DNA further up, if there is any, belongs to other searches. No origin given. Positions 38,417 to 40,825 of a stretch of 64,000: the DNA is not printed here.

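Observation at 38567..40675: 25-haem cytochrome built from ~12 tandem two-haem modules behind a haem-free N-terminal domain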

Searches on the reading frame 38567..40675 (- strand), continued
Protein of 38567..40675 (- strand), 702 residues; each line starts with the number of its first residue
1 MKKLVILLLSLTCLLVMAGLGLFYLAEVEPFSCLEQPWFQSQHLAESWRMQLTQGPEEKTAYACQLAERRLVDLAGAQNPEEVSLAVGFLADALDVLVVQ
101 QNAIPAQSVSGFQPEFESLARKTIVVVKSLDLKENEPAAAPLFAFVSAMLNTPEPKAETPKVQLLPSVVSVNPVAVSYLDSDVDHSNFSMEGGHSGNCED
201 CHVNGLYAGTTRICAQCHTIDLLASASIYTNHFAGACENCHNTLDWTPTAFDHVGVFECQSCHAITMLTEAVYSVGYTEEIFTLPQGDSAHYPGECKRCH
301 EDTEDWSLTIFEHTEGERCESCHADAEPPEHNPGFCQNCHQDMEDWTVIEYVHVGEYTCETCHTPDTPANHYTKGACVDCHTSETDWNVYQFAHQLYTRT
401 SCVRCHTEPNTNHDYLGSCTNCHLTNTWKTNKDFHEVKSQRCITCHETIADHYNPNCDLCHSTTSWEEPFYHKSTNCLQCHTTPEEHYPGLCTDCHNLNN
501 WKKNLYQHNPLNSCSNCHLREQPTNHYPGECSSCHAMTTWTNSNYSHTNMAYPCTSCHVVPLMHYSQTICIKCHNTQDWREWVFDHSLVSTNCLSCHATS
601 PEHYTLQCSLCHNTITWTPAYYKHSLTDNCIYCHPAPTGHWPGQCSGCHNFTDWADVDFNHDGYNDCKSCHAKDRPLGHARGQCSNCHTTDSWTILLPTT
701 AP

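Call 48: search_solved_structures(query=A1, max_evalue=0.1, show_alignments=3)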
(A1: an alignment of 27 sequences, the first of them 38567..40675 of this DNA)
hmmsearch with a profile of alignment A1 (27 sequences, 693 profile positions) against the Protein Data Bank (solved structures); distinct sequences matched with E-value up to 0.1: 22.
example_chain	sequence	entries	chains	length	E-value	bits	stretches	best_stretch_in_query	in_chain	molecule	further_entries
3ov0_A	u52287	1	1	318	2.4e-13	52.5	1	184-254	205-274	Cytochrome c family protein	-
2e84_A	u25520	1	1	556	5.6e-13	51.2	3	211-380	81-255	High-molecular-weight cytochrome c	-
1z1n_X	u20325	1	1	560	6.7e-11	44.4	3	600-674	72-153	sixteen heme cytochrome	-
4lmh_A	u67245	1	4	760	2.2e-09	39.4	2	247-587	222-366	Extracellular iron oxide respiratory system surface decaheme cytochrome c component OmcA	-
3ouq_A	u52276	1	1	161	2.2e-09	39.4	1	343-469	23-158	Cytochrome c family protein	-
6r2q_A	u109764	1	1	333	6.1e-09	37.9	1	401-653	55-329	Cystathionine beta-synthase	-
4rkm_A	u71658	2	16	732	7.8e-08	34.2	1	190-339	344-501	MccA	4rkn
6hr0_A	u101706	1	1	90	9.6e-08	33.9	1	328-398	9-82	Cytochrome C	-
1m1p_A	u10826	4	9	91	3.9e-07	31.9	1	328-398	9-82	Small tetraheme cytochrome c | Periplasmic tetraheme cytochrome c CctA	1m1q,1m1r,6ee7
2k3v_A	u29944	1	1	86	2.6e-06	29.2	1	328-397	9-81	Tetraheme cytochrome c-type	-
19hc_A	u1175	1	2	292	2.6e-05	25.9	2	557-662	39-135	PROTEIN (NINE-HAEM CYTOCHROME C)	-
6ef8_A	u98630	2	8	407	0.00017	23.2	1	265-360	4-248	C-type cytochrome OmcS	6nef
7lq5_A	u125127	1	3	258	0.00059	21.4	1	563-672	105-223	Cytochrome c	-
1qo8_A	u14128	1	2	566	0.00065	21.3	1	559-622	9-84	FLAVOCYTOCHROME C3 FUMARATE REDUCTASE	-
3oue_A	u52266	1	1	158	0.0017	19.9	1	183-254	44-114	Cytochrome c family protein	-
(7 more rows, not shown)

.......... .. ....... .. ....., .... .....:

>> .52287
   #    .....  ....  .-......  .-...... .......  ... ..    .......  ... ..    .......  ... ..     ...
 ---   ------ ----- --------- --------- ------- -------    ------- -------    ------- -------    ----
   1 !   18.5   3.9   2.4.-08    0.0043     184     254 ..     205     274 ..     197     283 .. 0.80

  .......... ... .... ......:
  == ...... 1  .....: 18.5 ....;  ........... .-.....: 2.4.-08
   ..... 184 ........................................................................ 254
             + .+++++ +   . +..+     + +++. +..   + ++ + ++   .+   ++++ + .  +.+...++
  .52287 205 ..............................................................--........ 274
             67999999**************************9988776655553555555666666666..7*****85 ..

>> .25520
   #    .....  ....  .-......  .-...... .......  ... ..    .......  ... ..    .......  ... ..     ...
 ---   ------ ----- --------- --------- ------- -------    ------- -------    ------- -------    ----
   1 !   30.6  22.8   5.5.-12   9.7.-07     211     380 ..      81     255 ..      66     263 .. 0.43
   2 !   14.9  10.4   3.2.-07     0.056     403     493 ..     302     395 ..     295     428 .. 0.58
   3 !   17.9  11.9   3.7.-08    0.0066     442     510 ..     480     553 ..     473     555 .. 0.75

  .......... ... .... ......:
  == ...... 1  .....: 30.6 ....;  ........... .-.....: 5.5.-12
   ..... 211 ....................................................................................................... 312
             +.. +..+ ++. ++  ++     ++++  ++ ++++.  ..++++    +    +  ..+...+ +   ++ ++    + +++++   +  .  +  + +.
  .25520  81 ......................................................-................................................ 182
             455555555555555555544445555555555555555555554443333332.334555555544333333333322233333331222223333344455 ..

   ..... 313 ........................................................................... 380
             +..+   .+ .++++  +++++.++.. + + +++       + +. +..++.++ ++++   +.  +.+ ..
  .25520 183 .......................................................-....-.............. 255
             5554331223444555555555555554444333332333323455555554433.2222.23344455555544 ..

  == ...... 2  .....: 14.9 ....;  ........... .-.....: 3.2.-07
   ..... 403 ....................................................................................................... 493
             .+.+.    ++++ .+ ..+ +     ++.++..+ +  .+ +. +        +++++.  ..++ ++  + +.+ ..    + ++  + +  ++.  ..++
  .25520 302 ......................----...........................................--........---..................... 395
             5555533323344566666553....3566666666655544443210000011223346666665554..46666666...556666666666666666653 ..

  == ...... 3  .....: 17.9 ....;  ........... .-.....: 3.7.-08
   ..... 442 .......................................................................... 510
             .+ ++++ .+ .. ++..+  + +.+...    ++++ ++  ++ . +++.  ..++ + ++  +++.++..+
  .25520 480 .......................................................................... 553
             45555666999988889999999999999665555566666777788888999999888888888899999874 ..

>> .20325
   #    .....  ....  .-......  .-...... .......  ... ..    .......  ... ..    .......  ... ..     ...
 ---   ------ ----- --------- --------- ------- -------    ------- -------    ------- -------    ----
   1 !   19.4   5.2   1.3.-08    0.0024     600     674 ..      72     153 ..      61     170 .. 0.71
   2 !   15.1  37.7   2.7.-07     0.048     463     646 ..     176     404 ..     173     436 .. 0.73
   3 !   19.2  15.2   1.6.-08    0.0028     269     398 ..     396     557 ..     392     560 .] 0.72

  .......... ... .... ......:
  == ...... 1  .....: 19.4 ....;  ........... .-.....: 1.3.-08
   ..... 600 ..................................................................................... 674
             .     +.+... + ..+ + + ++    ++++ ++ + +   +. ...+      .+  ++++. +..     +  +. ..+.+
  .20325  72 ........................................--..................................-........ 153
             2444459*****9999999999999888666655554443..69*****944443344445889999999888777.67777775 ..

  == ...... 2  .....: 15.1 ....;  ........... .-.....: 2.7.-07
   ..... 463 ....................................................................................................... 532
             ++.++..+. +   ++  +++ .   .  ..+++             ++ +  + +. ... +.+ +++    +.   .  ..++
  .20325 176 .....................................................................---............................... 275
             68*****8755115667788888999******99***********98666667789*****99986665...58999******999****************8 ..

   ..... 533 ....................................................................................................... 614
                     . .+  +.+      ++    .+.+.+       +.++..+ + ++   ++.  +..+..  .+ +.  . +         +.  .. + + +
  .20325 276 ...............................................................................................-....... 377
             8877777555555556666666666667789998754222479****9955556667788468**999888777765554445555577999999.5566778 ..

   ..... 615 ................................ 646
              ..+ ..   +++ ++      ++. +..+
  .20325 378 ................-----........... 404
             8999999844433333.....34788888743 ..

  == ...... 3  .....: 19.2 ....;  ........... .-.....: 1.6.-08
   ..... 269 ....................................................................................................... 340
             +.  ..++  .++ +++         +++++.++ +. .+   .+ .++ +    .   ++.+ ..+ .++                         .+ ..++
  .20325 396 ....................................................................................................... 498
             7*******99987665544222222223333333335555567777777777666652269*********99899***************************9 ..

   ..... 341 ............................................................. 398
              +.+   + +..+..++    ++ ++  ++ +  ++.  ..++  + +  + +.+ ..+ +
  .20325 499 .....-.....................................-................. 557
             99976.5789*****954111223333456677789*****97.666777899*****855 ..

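Call 76: find_encoding_contigs(protein=P0028, flank=8000, max_places=1)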
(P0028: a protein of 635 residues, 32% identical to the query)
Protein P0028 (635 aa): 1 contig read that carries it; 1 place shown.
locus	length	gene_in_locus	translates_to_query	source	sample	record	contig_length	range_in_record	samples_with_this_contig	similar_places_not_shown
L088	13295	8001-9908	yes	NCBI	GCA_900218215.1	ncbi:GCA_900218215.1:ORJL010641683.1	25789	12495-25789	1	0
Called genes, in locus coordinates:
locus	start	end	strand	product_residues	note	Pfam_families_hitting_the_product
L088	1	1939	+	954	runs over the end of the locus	PF00690:Cation_ATPase_N, PF00122:E1-E2_ATPase, PF13246:Cation_ATPase, PF00702:Hydrolase, PF00689:Cation_ATPase_C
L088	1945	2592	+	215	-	PF02254:TrkA_N, PF02080:TrkA_C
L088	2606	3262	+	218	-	PF02254:TrkA_N, PF03435:Sacchrp_dh_NADP (weak), PF05368:NmrA (weak), PF13460:NAD_binding_10 (weak), PF02080:TrkA_C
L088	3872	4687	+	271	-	-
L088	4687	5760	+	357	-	PF02085:Cytochrom_CIII (faint), PF14522:Cytochrome_C7 (faint), PF14537:Cytochrom_c3_2 (faint)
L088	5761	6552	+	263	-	PF12797:Fer4_2 (faint), PF13183:Fer4_8 (weak), PF12838:Fer4_7, PF13534:Fer4_17, PF13237:Fer4_10, PF13187:Fer4_9, PF00037:Fer4 (weak), PF12838:Fer4_7 (weak), +5 more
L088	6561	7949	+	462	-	PF00890:FAD_binding_2 (faint), PF07992:Pyr_redox_2, PF13738:Pyr_redox_3 (faint), PF00070:Pyr_redox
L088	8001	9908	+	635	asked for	PF18915:DUF5667 (weak), PF00684:DnaJ_CXXCXGXG (faint), PF02085:Cytochrom_CIII (faint), PF09699:Paired_CXXCH_1 (faint), PF14522:Cytochrome_C7 (faint), PF14537:Cytochrom_c3_2 (faint)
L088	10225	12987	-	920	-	PF13231:PMT_2 (weak), PF14524:Wzt_C (faint)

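Call 77: find_encoding_contigs(protein=P0027, flank=8000, max_places=1)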
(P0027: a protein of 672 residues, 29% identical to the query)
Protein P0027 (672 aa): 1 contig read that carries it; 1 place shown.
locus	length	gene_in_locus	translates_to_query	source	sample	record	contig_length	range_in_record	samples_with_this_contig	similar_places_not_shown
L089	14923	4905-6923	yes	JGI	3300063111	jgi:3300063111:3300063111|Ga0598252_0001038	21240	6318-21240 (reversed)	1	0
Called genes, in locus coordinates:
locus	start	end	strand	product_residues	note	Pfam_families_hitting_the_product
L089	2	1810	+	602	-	?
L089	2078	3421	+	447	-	PF22113:Mtrc-MtrF_II-IV_dom (weak), PF09699:Paired_CXXCH_1 (faint), PF14522:Cytochrome_C7 (faint), PF14537:Cytochrom_c3_2 (faint), PF22113:Mtrc-MtrF_II-IV_dom (weak)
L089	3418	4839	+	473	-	PF01292:Ni_hydr_CYTB, PF07635:PSCyt1 (weak)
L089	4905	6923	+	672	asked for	PF02085:Cytochrom_CIII (faint), PF14522:Cytochrome_C7 (faint), PF14537:Cytochrom_c3_2 (faint), PF22113:Mtrc-MtrF_II-IV_dom (faint), PF09699:Paired_CXXCH_1 (faint)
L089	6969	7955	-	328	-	PF13240:Zn_Ribbon_1 (faint)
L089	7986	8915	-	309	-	PF01545:Cation_efflux, PF16916:ZT_dimer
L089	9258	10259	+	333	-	PF24249:DUF7452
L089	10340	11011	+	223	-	PF00005:ABC_tran, PF13304:AAA_21 (faint)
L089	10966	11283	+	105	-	PF13732:DrrA1-3_C (weak)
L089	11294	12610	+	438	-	PF12679:ABC2_membrane_2, PF12698:ABC2_membrane_3, PF01061:ABC2_membrane, PF12730:ABC2_membrane_4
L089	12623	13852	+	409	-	PF12679:ABC2_membrane_2, PF12698:ABC2_membrane_3, PF10920:DUF2705 (weak), PF01061:ABC2_membrane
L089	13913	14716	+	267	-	PF02567:PhzC-PhzF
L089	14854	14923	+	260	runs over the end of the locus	-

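Call 80: find_related_loci(query=P0006, collection=genome_contigs, flank=6000)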
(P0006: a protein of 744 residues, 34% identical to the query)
Query P0006 (744 aa) in genome_contigs; peptide patterns used: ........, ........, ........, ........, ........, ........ (x = any residue, [..] = any of these).
25 stretches matched a pattern; 4 encode a relative of the query (tblastn E <= 1e-3); 4 distinct loci.
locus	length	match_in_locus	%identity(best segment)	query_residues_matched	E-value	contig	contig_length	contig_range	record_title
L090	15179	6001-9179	81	1-731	0e+0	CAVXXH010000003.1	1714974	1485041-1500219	MAG: uncultured Chloroflexia bacterium isolate MFD04716.bin.1.227 genome assembly, contig: contig_1835, whole genome sho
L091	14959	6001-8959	77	1-733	0e+0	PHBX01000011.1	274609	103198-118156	MAG: Chloroflexi bacterium HGW-Chloroflexi-3 bjp_ig2158_scaffold_77, whole genome shotgun sequence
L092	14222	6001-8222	74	1-738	0e+0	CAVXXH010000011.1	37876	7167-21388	MAG: uncultured Chloroflexia bacterium isolate MFD04716.bin.1.227 genome assembly, contig: contig_7527, whole genome sho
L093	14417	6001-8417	33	186-663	1e-12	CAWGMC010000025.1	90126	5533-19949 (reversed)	MAG: uncultured Chloroflexia bacterium isolate MFD03899.bin.2.128 genome assembly, contig: contig_24117, whole genome sh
